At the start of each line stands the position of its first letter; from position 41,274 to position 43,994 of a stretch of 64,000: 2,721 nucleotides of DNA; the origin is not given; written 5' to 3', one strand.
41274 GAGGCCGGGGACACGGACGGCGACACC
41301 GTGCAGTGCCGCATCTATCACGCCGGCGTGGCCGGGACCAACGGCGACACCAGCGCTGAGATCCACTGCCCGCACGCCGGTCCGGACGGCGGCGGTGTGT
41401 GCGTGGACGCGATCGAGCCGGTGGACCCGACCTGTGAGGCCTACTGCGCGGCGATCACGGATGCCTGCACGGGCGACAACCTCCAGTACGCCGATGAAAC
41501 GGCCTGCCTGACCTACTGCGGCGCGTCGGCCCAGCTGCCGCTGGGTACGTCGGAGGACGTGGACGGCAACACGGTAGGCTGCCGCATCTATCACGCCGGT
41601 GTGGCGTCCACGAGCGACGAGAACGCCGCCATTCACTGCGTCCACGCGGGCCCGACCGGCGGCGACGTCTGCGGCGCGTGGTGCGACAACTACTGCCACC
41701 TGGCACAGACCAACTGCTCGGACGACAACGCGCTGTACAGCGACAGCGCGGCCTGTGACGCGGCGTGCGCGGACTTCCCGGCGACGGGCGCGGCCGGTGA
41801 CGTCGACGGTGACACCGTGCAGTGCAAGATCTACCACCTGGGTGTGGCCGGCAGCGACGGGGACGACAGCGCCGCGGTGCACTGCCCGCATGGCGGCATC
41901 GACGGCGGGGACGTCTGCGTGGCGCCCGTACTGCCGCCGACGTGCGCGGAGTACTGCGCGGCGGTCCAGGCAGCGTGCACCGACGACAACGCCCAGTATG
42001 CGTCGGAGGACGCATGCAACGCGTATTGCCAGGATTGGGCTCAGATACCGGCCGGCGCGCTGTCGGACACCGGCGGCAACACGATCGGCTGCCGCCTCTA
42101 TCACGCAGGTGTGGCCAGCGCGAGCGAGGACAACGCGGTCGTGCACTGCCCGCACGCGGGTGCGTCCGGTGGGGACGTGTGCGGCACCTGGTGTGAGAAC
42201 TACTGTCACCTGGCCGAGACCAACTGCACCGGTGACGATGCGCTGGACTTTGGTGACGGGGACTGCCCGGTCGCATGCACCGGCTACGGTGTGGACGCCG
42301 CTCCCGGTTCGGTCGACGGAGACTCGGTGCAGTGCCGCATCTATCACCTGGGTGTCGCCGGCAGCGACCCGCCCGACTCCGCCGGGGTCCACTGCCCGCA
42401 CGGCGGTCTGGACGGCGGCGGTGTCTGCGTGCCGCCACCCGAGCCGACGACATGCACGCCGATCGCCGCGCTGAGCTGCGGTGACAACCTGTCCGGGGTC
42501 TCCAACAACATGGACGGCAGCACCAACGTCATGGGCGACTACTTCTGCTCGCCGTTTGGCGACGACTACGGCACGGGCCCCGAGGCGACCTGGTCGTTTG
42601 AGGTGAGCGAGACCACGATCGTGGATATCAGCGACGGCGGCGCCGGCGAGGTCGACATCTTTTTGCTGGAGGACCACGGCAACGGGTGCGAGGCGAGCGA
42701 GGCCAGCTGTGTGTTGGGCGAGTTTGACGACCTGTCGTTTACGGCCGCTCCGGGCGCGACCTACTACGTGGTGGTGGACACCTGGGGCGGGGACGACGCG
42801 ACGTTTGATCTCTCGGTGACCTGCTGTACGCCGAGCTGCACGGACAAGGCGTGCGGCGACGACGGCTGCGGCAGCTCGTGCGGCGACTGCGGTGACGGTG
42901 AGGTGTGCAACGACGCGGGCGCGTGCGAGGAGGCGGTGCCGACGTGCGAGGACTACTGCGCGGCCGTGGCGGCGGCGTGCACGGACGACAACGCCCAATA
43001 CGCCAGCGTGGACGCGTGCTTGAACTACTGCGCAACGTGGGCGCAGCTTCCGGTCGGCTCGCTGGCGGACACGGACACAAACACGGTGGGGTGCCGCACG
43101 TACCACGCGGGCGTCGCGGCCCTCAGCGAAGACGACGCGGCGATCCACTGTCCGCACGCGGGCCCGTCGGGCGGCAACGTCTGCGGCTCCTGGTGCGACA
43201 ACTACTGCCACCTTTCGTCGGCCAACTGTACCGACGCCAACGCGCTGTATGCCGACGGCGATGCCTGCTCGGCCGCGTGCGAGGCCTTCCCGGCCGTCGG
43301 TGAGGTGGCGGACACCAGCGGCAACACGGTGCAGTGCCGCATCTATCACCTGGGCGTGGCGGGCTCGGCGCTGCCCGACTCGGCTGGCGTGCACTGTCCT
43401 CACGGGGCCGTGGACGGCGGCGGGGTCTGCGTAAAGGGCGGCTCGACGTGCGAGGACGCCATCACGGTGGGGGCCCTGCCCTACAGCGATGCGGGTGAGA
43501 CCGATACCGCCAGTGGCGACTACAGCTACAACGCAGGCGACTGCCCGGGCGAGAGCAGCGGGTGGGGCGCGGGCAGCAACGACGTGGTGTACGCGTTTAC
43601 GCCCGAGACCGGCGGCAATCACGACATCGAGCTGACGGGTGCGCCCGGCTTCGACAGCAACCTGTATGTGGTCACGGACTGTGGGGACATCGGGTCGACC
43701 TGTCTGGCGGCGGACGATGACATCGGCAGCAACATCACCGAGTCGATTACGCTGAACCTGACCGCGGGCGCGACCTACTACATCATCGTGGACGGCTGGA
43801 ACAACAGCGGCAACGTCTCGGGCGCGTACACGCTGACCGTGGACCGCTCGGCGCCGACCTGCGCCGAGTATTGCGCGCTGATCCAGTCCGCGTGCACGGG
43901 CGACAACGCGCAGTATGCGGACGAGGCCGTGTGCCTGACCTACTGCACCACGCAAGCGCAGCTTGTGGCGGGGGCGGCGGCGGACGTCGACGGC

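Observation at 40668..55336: Two tandem giant lipoproteins built from a Cys6/His2 module that matches no domain I can name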

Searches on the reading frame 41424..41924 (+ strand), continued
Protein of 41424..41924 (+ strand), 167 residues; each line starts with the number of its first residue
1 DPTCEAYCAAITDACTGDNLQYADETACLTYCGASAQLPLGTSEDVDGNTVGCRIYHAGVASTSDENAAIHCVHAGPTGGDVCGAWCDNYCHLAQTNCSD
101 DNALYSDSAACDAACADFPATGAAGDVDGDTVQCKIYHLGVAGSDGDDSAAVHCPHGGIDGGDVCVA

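Call 81: find_homologous_proteins(query=A5, max_evalue=0.001)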
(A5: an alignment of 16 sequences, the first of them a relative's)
Query A5 (16 sequences) (389 aa, profile of the alignment): 440 proteins with E <= 0.001 among 8000 candidates; the best 120 are listed.
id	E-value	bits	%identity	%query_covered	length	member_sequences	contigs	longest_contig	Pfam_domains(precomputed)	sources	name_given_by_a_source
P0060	1.3e-170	585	37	84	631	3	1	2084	PF28386.1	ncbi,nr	ncbi:MAG: hypothetical protein KC583_16825, partial [Myxococcales bacterium]|nr:hypothetical protein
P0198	6.3e-140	484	40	99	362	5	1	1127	PF28386.1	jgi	-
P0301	1.7e-138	480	42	85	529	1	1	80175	PF28386.1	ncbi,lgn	-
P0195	2.3e-135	470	37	89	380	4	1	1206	PF28386.1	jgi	-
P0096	5.6e-132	458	41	89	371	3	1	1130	PF28386.1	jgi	jgi:hypothetical protein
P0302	6.6e-127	442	44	90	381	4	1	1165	PF28386.1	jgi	-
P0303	7.2e-126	438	33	84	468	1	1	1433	PF28386.1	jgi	-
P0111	1.7e-123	430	37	90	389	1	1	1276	PF28386.1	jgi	-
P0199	2.6e-123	430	42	80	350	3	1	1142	PF28386.1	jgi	jgi:hypothetical protein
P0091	7.0e-122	425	40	94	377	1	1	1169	PF28386.1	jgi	-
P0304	1.6e-120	421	37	89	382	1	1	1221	PF28386.1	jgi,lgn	-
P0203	2.1e-118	414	42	76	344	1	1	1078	PF28386.1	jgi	jgi:hypothetical protein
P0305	2.9e-118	413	40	99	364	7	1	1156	PF28386.1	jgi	-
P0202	3.1e-118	413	37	78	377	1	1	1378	PF28386.1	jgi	-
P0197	4.4e-118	413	100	100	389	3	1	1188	PF28386.1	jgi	-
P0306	6.4e-117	409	41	86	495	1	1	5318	PF28386.1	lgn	-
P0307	8.6e-113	395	39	88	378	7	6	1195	PF28386.1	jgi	-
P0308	4.4e-112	393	54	99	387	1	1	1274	PF28386.1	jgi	-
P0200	9.6e-111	388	44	77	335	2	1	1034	PF28386.1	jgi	-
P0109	1.6e-110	388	73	100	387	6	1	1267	PF28386.1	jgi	jgi:hypothetical protein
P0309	4.9e-110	386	44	77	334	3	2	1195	PF28386.1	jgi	-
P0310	1.8e-109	384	60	99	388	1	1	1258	PF28386.1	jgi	-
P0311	5.2e-109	383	56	100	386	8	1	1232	PF28386.1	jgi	-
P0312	2.5e-108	381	45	78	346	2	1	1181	PF28386.1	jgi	-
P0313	7.5e-108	379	56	90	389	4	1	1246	PF28386.1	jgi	-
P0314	1.0e-107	379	41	84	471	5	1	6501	PF28386.1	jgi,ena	-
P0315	4.8e-107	376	54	97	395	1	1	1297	PF28386.1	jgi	-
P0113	2.7e-105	371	39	88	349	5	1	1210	PF28386.1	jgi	-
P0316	3.6e-105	370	54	90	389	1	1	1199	PF28386.1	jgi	-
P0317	7.5e-105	369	56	100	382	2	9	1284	PF28386.1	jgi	-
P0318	2.1e-104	368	43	78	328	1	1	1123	PF28386.1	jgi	-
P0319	5.4e-104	366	57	94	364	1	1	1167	PF28386.1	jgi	-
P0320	6.2e-104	366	38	83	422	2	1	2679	PF28386.1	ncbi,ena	-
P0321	2.7e-102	361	39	83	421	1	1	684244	PF28386.1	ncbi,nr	ncbi:MAG: hypothetical protein HYS27_02520 [Deltaproteobacteria bacterium]|nr:hypothetical protein [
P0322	4.4e-102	360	37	86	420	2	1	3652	PF28386.1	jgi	-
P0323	1.1e-101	359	38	86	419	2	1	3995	PF28386.1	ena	-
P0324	2.3e-101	358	57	98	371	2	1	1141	PF28386.1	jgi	-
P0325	2.7e-101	357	54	100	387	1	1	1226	PF28386.1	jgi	-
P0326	4.4e-101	357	49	99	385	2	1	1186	PF28386.1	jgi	-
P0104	1.7e-100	355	30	78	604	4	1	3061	PF28386.1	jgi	jgi:hypothetical protein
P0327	3.3e-100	354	45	83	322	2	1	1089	PF28386.1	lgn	-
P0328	6.6e-100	353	48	100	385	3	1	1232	PF28386.1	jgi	-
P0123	1.0e-98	349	43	78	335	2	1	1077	PF28386.1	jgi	jgi:hypothetical protein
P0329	1.4e-98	348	54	93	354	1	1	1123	PF28386.1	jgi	-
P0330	5.9e-98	346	41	78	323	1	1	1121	PF28386.1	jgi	-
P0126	6.2e-98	346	36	88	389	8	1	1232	PF28386.1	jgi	jgi:hypothetical protein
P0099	8.0e-98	346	40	86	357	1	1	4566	PF28386.1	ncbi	ncbi:MAG: hypothetical protein R3F43_32550 [bacterium]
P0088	9.4e-98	346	36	90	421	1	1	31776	PF28386.1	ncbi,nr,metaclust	ncbi:MAG: hypothetical protein A2138_20810 [Deltaproteobacteria bacterium RBG_16_71_12]|nr:MAG: hypo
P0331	1.6e-97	345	56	90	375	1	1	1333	PF28386.1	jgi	-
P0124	4.9e-97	343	33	89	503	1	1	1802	PF28386.1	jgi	jgi:hypothetical protein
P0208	6.6e-97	343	30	80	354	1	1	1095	PF28386.1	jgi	-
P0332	8.8e-97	343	50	100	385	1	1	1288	PF28386.1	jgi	-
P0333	1.2e-96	342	56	76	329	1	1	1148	PF28386.1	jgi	-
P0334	3.9e-96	340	51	99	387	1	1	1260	PF28386.1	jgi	-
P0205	4.2e-95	337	30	80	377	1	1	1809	PF28386.1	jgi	jgi:hypothetical protein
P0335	4.9e-94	333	43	86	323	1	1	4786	PF28386.1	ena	-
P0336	3.5e-92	327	37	88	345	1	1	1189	PF28386.1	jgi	-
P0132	8.0e-92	326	42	63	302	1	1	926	PF28386.1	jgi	-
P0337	4.6e-91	324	39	85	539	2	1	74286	PF02298.24,PF00127.27,PF28386.1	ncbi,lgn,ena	-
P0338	1.6e-90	322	37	93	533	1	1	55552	PF02298.24,PF00127.27,PF28386.1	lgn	-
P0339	1.2e-89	319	38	87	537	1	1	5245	PF02298.24,PF00127.27,PF28386.1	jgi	-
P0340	1.8e-89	318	42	57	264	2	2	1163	PF28386.1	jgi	jgi:hypothetical protein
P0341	4.4e-89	317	42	85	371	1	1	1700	PF28386.1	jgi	jgi:hypothetical protein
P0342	5.1e-89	317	49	95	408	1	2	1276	PF28386.1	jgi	-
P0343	2.0e-87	312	36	94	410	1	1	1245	PF28386.1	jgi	jgi:hypothetical protein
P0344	4.7e-87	311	40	85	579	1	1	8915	PF28386.1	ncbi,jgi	ncbi:MAG: hypothetical protein ACJAYU_004061 [Bradymonadia bacterium]|jgi:hypothetical protein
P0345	9.9e-85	303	35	87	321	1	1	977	PF28386.1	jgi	-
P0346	1.1e-84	303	39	86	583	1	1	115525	PF28386.1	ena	-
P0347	6.6e-83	297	42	63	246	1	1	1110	PF28386.1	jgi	jgi:hypothetical protein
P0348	6.9e-82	294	39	67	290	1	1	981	PF28386.1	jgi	jgi:hypothetical protein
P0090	6.3e-81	290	37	87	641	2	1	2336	PF00526.24,PF28386.1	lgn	-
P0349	6.6e-81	290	43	57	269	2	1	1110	PF28386.1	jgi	jgi:hypothetical protein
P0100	3.9e-79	284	37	83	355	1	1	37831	PF28386.1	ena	-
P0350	4.3e-79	284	38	83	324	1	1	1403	PF28386.1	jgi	jgi:hypothetical protein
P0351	1.6e-78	282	75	69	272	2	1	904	PF28386.1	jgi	-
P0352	6.2e-78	281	29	80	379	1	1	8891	PF28386.1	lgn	-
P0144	5.7e-77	277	38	66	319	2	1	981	PF28386.1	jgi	-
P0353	2.1e-74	269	36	90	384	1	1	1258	PF28386.1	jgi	jgi:hypothetical protein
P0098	2.0e-73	266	35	82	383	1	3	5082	PF28386.1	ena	-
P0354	3.5e-73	265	50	53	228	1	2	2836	PF28386.1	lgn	-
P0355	1.1e-72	263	33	100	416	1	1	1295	PF28386.1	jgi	-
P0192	1.3e-72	263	47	51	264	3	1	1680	PF28386.1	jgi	jgi:hypothetical protein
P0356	1.5e-71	260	32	80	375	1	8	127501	PF28386.1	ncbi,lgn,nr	ncbi:MAG TPA: hypothetical protein VHC69_05730 [Polyangiaceae bacterium]|nr:hypothetical protein [Po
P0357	4.6e-71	258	32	81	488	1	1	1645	PF28386.1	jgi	-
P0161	3.7e-70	255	31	80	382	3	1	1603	PF28386.1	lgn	-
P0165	2.3e-69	252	53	65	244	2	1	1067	PF28386.1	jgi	-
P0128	4.6e-69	251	33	83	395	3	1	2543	PF28386.1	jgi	jgi:hypothetical protein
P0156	4.6e-69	251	35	88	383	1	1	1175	PF28386.1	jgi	-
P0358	7.6e-69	251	36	87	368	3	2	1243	PF28386.1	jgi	-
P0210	1.6e-68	250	38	68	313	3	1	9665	PF28386.1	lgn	-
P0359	3.4e-68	248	30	80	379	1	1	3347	PF28386.1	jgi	jgi:hypothetical protein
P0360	5.8e-67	244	31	81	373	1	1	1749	PF28386.1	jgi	jgi:hypothetical protein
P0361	1.2e-66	243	32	87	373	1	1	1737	PF28386.1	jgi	jgi:hypothetical protein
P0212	6.6e-66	241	31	82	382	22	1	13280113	PF28386.1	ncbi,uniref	ncbi:hypothetical protein WMF39_09865 [Sorangium sp. So ce1504]|uniref:hypothetical protein n=1 Tax=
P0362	8.7e-66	241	30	80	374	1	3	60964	PF28386.1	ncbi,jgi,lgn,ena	-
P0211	1.2e-65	240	31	84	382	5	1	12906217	PF28386.1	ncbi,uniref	ncbi:hypothetical protein [Sorangium sp. So ce363]|uniref:hypothetical protein n=1 Tax=Sorangium sp.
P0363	1.6e-65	240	33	82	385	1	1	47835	PF28386.1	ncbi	-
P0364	2.6e-65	239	31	80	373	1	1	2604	PF28386.1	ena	-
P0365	3.7e-65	238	29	80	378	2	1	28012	PF28386.1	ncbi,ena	-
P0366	5.9e-65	238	30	79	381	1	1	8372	PF28386.1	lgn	-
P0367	6.6e-65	238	29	64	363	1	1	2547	PF28386.1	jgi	jgi:hypothetical protein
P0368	1.1e-64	237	31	80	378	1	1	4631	PF28386.1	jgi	jgi:hypothetical protein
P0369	4.6e-64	235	34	79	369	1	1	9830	PF28386.1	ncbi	-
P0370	5.7e-64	235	39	86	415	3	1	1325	PF28386.1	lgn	-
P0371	1.3e-63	233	28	80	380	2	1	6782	PF28386.1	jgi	jgi:hypothetical protein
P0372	1.4e-63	233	29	79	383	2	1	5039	PF28386.1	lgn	-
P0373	1.7e-63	233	33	73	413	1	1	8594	PF28386.1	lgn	-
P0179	1.7e-63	233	31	79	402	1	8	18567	PF28386.1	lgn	-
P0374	1.8e-63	233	30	80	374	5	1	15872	PF28386.1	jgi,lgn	jgi:hypothetical protein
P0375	4.7e-63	232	31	80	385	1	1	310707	PF28386.1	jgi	jgi:hypothetical protein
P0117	6.5e-63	231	47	48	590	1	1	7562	PF28386.1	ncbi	-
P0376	1.1e-62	230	30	71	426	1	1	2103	PF28386.1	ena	-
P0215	1.6e-62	230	29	81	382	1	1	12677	PF28386.1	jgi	jgi:hypothetical protein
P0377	1.7e-62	230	34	75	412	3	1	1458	PF28386.1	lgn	-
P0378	1.9e-62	230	31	81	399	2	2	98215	PF28386.1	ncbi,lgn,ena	-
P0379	2.2e-62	229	29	80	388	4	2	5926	PF28386.1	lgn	-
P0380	4.0e-62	228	31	80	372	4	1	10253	PF28386.1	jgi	jgi:hypothetical protein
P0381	4.7e-62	228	29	80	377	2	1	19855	PF28386.1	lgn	-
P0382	9.3e-62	227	39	64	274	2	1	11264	PF28386.1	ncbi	-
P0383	8.3e-61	224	27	80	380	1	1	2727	PF28386.1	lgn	-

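Call 94: find_encoding_contigs(protein=P0212, flank=6000, max_places=1)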
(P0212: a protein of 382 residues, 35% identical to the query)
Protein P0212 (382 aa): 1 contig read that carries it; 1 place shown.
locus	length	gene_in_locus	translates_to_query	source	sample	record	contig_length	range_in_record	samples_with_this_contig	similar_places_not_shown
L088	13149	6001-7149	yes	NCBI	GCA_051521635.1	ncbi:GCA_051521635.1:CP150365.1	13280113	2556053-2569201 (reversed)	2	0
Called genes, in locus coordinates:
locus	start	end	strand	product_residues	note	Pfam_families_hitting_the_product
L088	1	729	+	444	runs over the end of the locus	PF00478:IMPDH (faint), PF03060:NMO, PF01070:FMN_dh (weak), PF04481:DUF561 (weak)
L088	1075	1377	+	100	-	-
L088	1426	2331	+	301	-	PF14243:R2K_3, PF18299:R2K_2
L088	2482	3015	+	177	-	PF07823:CPDase (weak), PF13563:2_5_RNA_ligase2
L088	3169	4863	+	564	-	PF00069:Pkinase, PF07714:PK_Tyr_Ser-Thr, PF01636:APH (faint)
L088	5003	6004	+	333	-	-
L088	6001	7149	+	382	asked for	PF28386:BfoA_C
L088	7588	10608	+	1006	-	PF00775:Dioxygenase_C (faint), PF02369:Big_1 (faint), PF13620:CarboxypepD_reg, PF13620:CarboxypepD_reg, PF13620:CarboxypepD_reg, PF00595:PDZ (weak), PF13180:PDZ_2, PF17820:PDZ_6, +7 more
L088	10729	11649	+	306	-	PF00126:HTH_1, PF03466:LysR_substrate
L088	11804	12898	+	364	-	PF00111:Fer2, PF00970:FAD_binding_6 (weak), PF00175:NAD_binding_1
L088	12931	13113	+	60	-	-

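Call 95: find_encoding_contigs(protein=P0017, flank=6000, max_places=1)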
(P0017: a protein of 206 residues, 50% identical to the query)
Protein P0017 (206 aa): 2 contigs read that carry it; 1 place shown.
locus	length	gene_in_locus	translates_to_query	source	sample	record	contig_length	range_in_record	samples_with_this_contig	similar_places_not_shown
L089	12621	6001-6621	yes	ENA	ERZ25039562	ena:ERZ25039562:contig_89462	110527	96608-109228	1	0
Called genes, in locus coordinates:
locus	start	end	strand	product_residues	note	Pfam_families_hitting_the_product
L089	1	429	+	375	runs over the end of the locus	PF07992:Pyr_redox_2, PF13484:Fer4_16 (faint), PF13237:Fer4_10 (faint), PF12838:Fer4_7, PF13187:Fer4_9 (weak), PF00037:Fer4 (weak)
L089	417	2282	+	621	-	PF01558:POR, PF01855:POR_N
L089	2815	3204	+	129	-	-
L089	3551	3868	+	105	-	-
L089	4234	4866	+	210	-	-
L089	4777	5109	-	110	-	PF00132:Hexapep, PF14602:Hexapep_2 (weak)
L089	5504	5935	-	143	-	-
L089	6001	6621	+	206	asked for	PF28386:BfoA_C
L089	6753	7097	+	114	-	-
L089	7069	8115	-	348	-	PF00180:Iso_dh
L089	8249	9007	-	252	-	PF22617:HCS_D2, PF08502:LeuA_dimer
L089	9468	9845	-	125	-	PF00682:HMGL-like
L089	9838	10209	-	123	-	PF00694:Aconitase_C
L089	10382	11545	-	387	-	PF00330:Aconitase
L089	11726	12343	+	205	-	-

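Call 96: find_encoding_contigs(protein=P0337, flank=6000, max_places=1)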
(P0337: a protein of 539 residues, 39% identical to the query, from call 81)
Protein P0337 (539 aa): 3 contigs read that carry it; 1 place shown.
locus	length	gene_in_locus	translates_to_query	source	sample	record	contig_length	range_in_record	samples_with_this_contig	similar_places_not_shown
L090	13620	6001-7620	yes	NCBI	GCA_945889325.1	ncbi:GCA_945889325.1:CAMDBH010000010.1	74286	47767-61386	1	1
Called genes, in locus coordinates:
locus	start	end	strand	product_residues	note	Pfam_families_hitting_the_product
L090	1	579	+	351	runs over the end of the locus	PF00146:NADHdh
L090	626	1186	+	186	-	PF13183:Fer4_8 (faint), PF14697:Fer4_21 (faint), PF12797:Fer4_2 (faint), PF13237:Fer4_10 (weak), PF12838:Fer4_7, PF13484:Fer4_16 (faint), PF00037:Fer4 (weak)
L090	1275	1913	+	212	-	-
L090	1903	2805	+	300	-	-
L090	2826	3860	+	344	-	PF00085:Thioredoxin (weak), PF13098:Thioredoxin_2, PF13899:Thioredoxin_7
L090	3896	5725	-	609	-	PF13522:GATase_6, PF13537:GATase_7, PF01380:SIS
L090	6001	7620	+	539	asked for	PF28386:BfoA_C, PF00127:Copper-bind, PF02298:Cu_bind_like (weak)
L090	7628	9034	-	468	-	PF00483:NTP_transferase, PF01128:IspD, PF12804:NTP_transf_3, PF25084:LbH_EIF2B (faint), PF25087:GMPPB_C (weak), PF00132:Hexapep, PF14602:Hexapep_2 (weak)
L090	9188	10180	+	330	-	PF01063:Aminotran_4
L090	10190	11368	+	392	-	-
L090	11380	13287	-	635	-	PF01019:G_glu_transpept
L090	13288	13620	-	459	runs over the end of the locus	PF00069:Pkinase, PF07714:PK_Tyr_Ser-Thr, PF01636:APH (faint)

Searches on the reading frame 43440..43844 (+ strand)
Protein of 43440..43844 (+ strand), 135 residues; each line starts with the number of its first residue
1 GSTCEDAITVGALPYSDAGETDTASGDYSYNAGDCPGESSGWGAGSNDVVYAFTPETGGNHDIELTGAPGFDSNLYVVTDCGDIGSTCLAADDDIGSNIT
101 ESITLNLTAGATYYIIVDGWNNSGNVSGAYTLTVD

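Call 90: search_solved_structures(query=window:43440-43844:+, max_evalue=0.01)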
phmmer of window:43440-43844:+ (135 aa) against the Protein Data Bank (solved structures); distinct sequences matched with E-value up to 0.01: 0.
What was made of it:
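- On PPC (bacterial pre-peptidase C-terminal) domain: No PDB sequence match was found for a typical copy (call 90).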
